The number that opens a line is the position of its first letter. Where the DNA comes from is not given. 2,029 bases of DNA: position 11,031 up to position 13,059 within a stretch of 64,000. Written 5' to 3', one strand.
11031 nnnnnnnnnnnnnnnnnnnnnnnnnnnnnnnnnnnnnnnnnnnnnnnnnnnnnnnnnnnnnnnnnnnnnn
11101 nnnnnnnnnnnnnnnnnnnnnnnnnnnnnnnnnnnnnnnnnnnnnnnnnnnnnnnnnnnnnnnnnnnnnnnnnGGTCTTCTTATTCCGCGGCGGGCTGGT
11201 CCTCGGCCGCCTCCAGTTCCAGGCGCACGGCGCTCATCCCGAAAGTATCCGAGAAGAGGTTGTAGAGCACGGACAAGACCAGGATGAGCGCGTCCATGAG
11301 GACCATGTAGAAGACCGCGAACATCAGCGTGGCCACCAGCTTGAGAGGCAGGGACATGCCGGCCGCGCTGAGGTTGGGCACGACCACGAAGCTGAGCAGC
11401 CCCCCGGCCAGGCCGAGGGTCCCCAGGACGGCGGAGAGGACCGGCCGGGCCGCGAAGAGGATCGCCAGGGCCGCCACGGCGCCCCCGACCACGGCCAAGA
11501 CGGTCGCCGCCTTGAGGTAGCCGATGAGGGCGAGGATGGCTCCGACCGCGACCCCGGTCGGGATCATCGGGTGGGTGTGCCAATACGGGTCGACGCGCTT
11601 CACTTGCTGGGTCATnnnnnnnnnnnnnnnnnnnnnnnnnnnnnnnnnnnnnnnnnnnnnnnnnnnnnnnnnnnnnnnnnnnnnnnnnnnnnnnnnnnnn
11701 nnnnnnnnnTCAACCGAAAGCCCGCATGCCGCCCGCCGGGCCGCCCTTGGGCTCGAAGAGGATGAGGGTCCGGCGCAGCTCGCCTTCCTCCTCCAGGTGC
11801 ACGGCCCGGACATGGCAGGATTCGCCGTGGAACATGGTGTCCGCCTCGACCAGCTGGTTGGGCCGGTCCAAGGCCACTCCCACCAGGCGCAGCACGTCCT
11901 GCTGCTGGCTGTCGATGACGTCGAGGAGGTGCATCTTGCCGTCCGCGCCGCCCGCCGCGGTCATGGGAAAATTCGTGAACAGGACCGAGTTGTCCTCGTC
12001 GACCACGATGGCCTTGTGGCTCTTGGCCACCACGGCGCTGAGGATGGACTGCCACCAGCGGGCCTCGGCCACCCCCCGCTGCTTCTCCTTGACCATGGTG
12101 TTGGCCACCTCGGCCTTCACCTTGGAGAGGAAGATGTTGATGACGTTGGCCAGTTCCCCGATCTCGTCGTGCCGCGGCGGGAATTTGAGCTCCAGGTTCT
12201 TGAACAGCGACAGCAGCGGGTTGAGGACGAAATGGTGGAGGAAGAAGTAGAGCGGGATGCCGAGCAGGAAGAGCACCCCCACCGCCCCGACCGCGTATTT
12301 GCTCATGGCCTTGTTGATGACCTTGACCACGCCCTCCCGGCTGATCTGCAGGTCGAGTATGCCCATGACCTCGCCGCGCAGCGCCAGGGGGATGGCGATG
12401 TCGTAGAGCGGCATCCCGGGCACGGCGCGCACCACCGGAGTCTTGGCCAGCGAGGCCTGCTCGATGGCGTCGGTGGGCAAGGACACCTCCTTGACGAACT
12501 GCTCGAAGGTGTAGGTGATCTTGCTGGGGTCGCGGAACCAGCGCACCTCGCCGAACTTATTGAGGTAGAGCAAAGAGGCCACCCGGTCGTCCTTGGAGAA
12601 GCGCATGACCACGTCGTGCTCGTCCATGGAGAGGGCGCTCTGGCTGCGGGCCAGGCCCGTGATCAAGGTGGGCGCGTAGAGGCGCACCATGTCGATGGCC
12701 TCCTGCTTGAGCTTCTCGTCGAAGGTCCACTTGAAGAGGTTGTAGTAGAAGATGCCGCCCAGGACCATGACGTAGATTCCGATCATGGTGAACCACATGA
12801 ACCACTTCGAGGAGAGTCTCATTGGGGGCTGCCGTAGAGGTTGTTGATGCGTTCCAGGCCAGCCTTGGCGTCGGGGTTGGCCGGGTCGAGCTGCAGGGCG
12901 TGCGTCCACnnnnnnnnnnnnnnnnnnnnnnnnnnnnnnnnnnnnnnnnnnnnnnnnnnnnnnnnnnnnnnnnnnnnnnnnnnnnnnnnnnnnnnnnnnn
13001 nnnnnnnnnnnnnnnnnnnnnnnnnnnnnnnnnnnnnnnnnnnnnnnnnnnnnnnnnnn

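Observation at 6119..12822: Signalling module that includes a pseudo-receiver OmpR-type regulator and a kinase with the receiver domain first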

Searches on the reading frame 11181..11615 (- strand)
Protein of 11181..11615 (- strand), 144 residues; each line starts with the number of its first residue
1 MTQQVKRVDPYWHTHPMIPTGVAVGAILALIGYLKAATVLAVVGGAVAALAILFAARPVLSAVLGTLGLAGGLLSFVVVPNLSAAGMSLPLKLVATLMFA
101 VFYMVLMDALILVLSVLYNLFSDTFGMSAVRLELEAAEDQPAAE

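Call 26: search_protein_families(library=pfam, proteins=[window:11181-11615:-], max_evalue=10)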
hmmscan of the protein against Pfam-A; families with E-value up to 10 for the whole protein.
window:11181-11615:- (144 aa): 3 families
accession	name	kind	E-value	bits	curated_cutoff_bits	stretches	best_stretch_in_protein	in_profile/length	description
PF12089.13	DUF3566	-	0.099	13.5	22.2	1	34-132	17-116/118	Transmembrane domain of unknown function (DUF3566)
PF12304.13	BCLP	-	6.1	6.9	29.4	1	22-117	8-100/184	Beta-casein like protein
PF05702.16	Herpes_UL49_5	-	7.4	7.1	22.2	1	98-131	62-95/98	Herpesvirus UL49.5 envelope/tegument protein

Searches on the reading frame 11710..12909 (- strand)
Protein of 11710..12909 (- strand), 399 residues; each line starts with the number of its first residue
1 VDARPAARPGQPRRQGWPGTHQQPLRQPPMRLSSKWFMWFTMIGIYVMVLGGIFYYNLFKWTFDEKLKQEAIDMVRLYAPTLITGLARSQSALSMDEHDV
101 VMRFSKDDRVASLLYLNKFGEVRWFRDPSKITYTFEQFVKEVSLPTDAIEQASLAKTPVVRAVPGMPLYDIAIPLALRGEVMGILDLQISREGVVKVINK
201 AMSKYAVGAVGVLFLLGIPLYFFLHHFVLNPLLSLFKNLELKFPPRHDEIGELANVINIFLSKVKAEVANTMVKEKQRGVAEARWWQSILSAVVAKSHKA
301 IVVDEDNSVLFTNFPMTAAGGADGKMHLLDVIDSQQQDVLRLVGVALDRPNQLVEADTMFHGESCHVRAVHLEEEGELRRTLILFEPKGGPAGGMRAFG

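Call 3: search_protein_families(library=pfam, proteins=[window:11710-12909:-], max_evalue=0.01)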
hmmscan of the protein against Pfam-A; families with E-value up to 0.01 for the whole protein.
window:11710-12909:- (399 aa): 0 families

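Call 4: search_protein_families(library=ncbifam, proteins=[window:11710-12909:-], max_evalue=0.01)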
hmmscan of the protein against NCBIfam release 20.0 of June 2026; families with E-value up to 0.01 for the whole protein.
window:11710-12909:- (399 aa): 0 families

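Call 18: find_related_loci(query=window:11710-12822:-, collection=genome_contigs, flank=10000)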
Query window:11710-12822:- (370 aa) in genome_contigs; peptide patterns used: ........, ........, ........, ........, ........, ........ (x = any residue, [..] = any of these).
169 stretches matched a pattern; 64 encode a relative of the query (tblastn E <= 1e-3); 64 distinct loci.
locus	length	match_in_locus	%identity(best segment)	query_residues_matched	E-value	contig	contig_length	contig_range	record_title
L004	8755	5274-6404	94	1-370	0e+0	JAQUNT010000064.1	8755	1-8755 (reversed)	MAG: Elusimicrobia bacterium isolate STD1_184 NODE_24602_length_8755_cov_2.741307_Sandtown_D1, whole genome shotgun sequ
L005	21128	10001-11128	93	1-370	0e+0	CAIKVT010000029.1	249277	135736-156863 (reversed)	MAG: uncultured Elusimicrobia bacterium isolate MJ-time_bin-0941 genome assembly, contig: bin-0941:29/84, whole genome s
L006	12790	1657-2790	86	1-369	0e+0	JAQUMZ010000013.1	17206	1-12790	MAG: Elusimicrobia bacterium isolate STD1_166 NODE_7794_length_17206_cov_3.092219_Sandtown_D1, whole genome shotgun sequ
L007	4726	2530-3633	86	1-360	0e+0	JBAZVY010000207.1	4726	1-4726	MAG: Elusimicrobiota bacterium isolate SO_2017_GW1_264 NODE_69834_length_4726_cov_0.827571_OW334_2017, whole genome shot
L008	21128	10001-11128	82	1-370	0e+0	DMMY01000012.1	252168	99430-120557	MAG TPA_asm: Elusimicrobia bacterium isolate UBA9628 contig_90, whole genome shotgun sequence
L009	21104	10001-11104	82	1-360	0e+0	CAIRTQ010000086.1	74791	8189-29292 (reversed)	MAG: uncultured Elusimicrobia bacterium isolate MJ-2014_bin-0981 genome assembly, contig: bin-0981:086/158, whole genome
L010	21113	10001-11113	80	1-363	0e+0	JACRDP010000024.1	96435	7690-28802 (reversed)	MAG: Elusimicrobia bacterium isolate NC_groundwater_1675_Pr3_B-0.1um_66_20 SR-2_scaffold_141_3040360, whole genome shotg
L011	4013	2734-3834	81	1-359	0e+0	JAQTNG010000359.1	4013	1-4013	MAG: Elusimicrobia bacterium isolate STA_59 NODE_62301_length_4013_cov_2.937725_Sandtown_A, whole genome shotgun sequenc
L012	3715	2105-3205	81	1-359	0e+0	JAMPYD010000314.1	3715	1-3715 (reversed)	MAG: Elusimicrobiota bacterium isolate R2F_R2FSRR_metabat.61 R2F_C16592, whole genome shotgun sequence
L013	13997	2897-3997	81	1-359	0e+0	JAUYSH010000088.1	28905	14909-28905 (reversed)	MAG: Elusimicrobiota bacterium isolate C5_metabat.bin.68 C5_k141_161873, whole genome shotgun sequence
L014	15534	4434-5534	81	1-359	0e+0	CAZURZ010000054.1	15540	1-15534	MAG TPA_asm: uncultured Elusimicrobia sp. isolate SRP287453_co1_212 genome assembly, contig: NODE_6951_length_15540_cov_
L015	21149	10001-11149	78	1-369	0e+0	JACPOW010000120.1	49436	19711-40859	MAG: Elusimicrobia bacterium isolate NC_groundwater_611_Pr5_B-0.1um_68_12 alan_book_18_scaffold_489137, whole genome sho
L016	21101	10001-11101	81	1-359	0e+0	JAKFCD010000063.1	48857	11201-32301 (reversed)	MAG: Elusimicrobiota bacterium isolate LC012 contig-124_741, whole genome shotgun sequence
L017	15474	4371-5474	80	1-360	0e+0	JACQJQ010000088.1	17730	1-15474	MAG: Elusimicrobia bacterium isolate NC_groundwater_1155_Ag_S-0.1um_67_28 S_p1_S3_coassembly_k141_889474, whole genome s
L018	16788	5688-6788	80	1-359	0e+0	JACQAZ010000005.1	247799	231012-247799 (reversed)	MAG: Elusimicrobia bacterium isolate NC_groundwater_929_Pr1_S-0.2um_66_27 Montesol18-Sp2_coassembly_scaffold_77416, whol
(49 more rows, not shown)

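Call 26: search_protein_families(library=pfam, proteins=[window:11710-12822:-], max_evalue=10)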
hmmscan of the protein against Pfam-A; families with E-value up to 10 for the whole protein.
window:11710-12822:- (370 aa): 0 families
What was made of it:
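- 11710..12822 (-): Kinase-less sensor module, 370 aa: TM1, periplasmic alpha/beta domain, TM2, HAMP (8-residue deletion in this window), cytoplasmic PAS-like domain. It is the last gene of the tad operon; its ATG overlaps the TPR gene's stop codon (12819-12822). No Pfam hit here (calls 3, 26).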

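Call 27: find_homologous_proteins(query=window:11710-12822:-, max_evalue=0.001)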
Query window:11710-12822:- (370 aa): 280 proteins with E <= 0.001 among 8000 candidates; the best 120 are listed.
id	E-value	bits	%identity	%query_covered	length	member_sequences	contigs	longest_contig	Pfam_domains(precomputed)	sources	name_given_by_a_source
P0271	1.1e-221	753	91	100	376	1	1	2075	-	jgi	jgi:hypothetical protein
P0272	3.5e-220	748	90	100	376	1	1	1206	-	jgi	-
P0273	6.7e-216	734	91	98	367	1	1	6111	-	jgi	jgi:hypothetical protein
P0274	1.5e-215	733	89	100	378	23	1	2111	PF00672.31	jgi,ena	-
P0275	7.3e-215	731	88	100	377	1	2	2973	-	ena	-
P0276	1.3e-210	717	86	100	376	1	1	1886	-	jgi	jgi:hypothetical protein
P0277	2.9e-204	696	85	100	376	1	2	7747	PF00672.31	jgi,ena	-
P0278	7.1e-203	691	82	100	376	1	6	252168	-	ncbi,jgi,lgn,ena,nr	ncbi:MAG TPA: hypothetical protein DEB40_01970 [Elusimicrobia bacterium]|nr:hypothetical protein [El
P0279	4.5e-201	685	85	95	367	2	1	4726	-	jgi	jgi:HAMP domain-containing protein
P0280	1.7e-200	683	83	97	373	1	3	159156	-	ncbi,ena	ncbi:MAG: hypothetical protein AAB320_07120 [Elusimicrobiota bacterium]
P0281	4.2e-198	676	82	97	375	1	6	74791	-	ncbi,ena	-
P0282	5.5e-197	672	81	98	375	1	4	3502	-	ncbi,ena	-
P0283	5.6e-197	672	81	98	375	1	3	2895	-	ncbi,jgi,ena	-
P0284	8.1e-197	671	81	98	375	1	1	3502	-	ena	-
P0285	8.1e-197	671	81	98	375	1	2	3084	-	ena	-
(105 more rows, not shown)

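Call 37: search_protein_families(library=pfam, alignment_id=A3, max_evalue=0.05)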
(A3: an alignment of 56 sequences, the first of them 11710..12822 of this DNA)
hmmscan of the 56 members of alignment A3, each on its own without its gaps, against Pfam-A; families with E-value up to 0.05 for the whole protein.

A. member 1, window:11710-12822:- (370 aa): 0 families

B. families by the number of members that match (of 56 scanned): 5 families
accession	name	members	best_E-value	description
PF00672.30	HAMP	35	7.6e-06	HAMP domain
PF21099.2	POLQ_helical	7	0.005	DNA_pol_Q helicase like region helical domain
PF20792.2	VCD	2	0.0084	VopL C-terminal dimerization domain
PF20395.3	CTD3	1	0.029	C-terminal domain 3 of the ABC-three component (ABC-3C) systems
PF17304.8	OM14_C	1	0.03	Mitochondrial outer membrane protein OM14, C-terminal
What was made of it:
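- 11710..12822 (-): HAMP in 35/56 homologues (call 37).
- On HAMP-domain protein (for 11710-12822): 35/56 homologues hit, best 7.6e-6 (call 37).
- Checked: HAMP is found in 35 of 56 homologues (call 37).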

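Call 38: search_solved_structures(query=A3, max_evalue=10, show_alignments=0)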
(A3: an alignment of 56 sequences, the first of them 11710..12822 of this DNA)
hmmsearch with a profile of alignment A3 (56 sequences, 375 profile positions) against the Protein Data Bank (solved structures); distinct sequences matched with E-value up to 10: 11.
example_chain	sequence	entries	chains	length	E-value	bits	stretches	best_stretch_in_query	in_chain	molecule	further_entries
2y21_A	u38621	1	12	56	0.1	14.7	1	199-244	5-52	HAMP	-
2y20_A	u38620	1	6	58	0.11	14.7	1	199-244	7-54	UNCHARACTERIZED PROTEIN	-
3zrw_B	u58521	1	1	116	0.26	13.4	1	199-247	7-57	AF1503 PROTEIN, OSMOLARITY SENSOR PROTEIN ENVZ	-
2f95_B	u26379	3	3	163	0.31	13.1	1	171-262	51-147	Sensory rhodopsin II transducer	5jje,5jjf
3zrw_A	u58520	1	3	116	0.48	12.5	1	199-244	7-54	AF1503 PROTEIN, OSMOLARITY SENSOR PROTEIN ENVZ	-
4gn0_A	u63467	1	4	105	0.57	12.3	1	199-246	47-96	Hamp domain of AF1503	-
2y0q_A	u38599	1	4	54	0.58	12.2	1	199-244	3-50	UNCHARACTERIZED PROTEIN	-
2l7i_A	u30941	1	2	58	0.59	12.2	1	199-244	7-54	Uncharacterized protein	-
2y0t_A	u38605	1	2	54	0.61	12.2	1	199-244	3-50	AF1503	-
2l7h_A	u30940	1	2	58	0.78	11.8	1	199-244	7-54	Uncharacterized protein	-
2rm8_A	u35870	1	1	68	1.4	11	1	219-263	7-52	Sensory rhodopsin II transducer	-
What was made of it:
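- On HAMP-domain protein (for 11710-12822): The family profile against the AF1503 HAMP gives E 0.1 (call 38).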

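Call 58: predict_structure(alignment_id=A3)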
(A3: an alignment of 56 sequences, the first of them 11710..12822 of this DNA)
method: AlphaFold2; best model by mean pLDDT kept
length: 370 residues; sequences in the alignment: 56
mean_pLDDT: 78.8   pTM: 0.46
mean pLDDT of the five models: 78.8, 77.5, 77.3, 75.9, 75.3
residues with pLDDT >= 90: 39; 70-90: 258; 50-70: 60; < 50: 13
segments of 3 or more residues with pLDDT < 50: 290-293, 362-370
pLDDT, mean of each block of 10 residues (from residue 1): 75 84 83 83 88 89 87 88 90 89 89 85 88 86 89 91 78 81 82 77 61 55 65 68 68 77 80 83 72 62 74 84 84 82 74 83 42
secondary structure, 60 per line:
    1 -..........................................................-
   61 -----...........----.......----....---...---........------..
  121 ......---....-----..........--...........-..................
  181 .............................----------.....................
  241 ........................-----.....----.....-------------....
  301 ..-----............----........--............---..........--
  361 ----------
elements in order: H2-59 H66-76 E81-87 E92-95 H106-112 H119-126 E130-133 E139-148 E151-161 H163-209 H220-264 E270-274 E279-283 H299-302 H308-319 E324-331 E334-345 E349-358
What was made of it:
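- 11710..12822 (-): AF2 model pLDDT 78.8 (call 58).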

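Call 60: fold_search(model_id=the predicted structure, library=pdb)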
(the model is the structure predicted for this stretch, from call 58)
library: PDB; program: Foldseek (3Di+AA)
matches with E <= 10: 1132; with E <= 0.001: 99
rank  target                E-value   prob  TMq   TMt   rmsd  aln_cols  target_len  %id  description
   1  9a5d_A                2.6e-14  1.00  0.46  0.29  19.4       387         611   15  Integrative model of WALK-YYCH by crosslinking MS and deep learning (released 2024-09-18)
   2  8w7p_B                1.1e-06  1.00  0.19  0.26  37.4       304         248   10  Extracellular domain of a sensor histidine kinase (released 2024-01-10)
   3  9kpj                  1.2e-06  1.00  0.21  0.28  39.1       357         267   10  Crystal structure of Helicobacter pylori chemoreceptor TlpA ligand-binding domain in complex with indole (released 2025-10-22)
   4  6e09_A                1.4e-06  1.00  0.21  0.29  41.4       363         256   10  Crystal Structure of Helicobacter pylori TlpA Chemoreceptor Ligand Binding Domain (released 2018-09-12)
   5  7prq_B                2.1e-06  1.00  0.22  0.25  40.6       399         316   11  Structure of the ligand binding domain of the PctD (PA4633) chemoreceptor of Pseudomonas aeruginosa PAO1 in complex wi (released 2022-05-11)
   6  7prq_A                2.9e-06  1.00  0.19  0.22  38.0       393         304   11  Structure of the ligand binding domain of the PctD (PA4633) chemoreceptor of Pseudomonas aeruginosa PAO1 in complex wi (released 2022-05-11)
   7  5ere                  3.0e-06  1.00  0.21  0.15  38.7       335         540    8  Extracellular ligand binding receptor from Desulfohalobium retbaense DSM5692 (released 2016-08-10)
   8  4lry_C                5.1e-06  1.00  0.21  0.25  29.4       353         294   11  Crystal Structure of the E.coli DhaR(N)-DhaK(T79L) complex (released 2014-01-29)
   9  6fu4_B                5.3e-06  1.00  0.28  0.34  35.4       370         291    8  Ligand binding domain (LBD) of the p. aeruginosa histamine receptor TlpQ (released 2018-05-16)
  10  4jgp_B                5.3e-06  1.00  0.21  0.35  36.6       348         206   10  The crystal structure of sporulation kinase D sensor domain from Bacillus subtilis subsp in complex with pyruvate at 2 (released 2013-05-15)
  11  9kp3_A                5.7e-06  1.00  0.23  0.29  36.9       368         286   10  Ligand binding domain of Pseudomonas Aeruginosa PAO1 chemoreceptor TlpQ in complex with MHF (released 2025-11-26)
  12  8w7p_A                6.4e-06  1.00  0.24  0.33  36.1       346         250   10  Extracellular domain of a sensor histidine kinase (released 2024-01-10)
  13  4hh3_B                6.4e-06  1.00  0.19  0.27  19.3       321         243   12  Structure of the AppA-PpsR2 core complex from Rb. sphaeroides (released 2013-06-05)
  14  6e0a_A                6.7e-06  1.00  0.20  0.27  40.9       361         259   10  Crystal Structure of Helicobacter pylori TlpA Chemoreceptor Ligand Binding Domain (released 2018-09-12)
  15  4hh2_A                7.1e-06  1.00  0.22  0.22  19.9       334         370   12  Structure of PpsR without the HTH motif from Rb. sphaeroides (released 2013-06-05)
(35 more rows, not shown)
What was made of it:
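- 11710..12822 (-): Best fold match is the full-length WalK model 9a5d_A, E 2.6e-14 (call 60).
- Closest known: WalK-type sensor kinases. Same: The 370-aa membrane protein reproduces the order TM, extracellular PAS/Cache-like domain, TM, HAMP, cytoplasmic PAS (Foldseek E 2.6e-14 to 9a5d_A, call 60).
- Checked: The protein also has a periplasmic domain and a C-terminal PAS-like domain (calls 58, 60).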
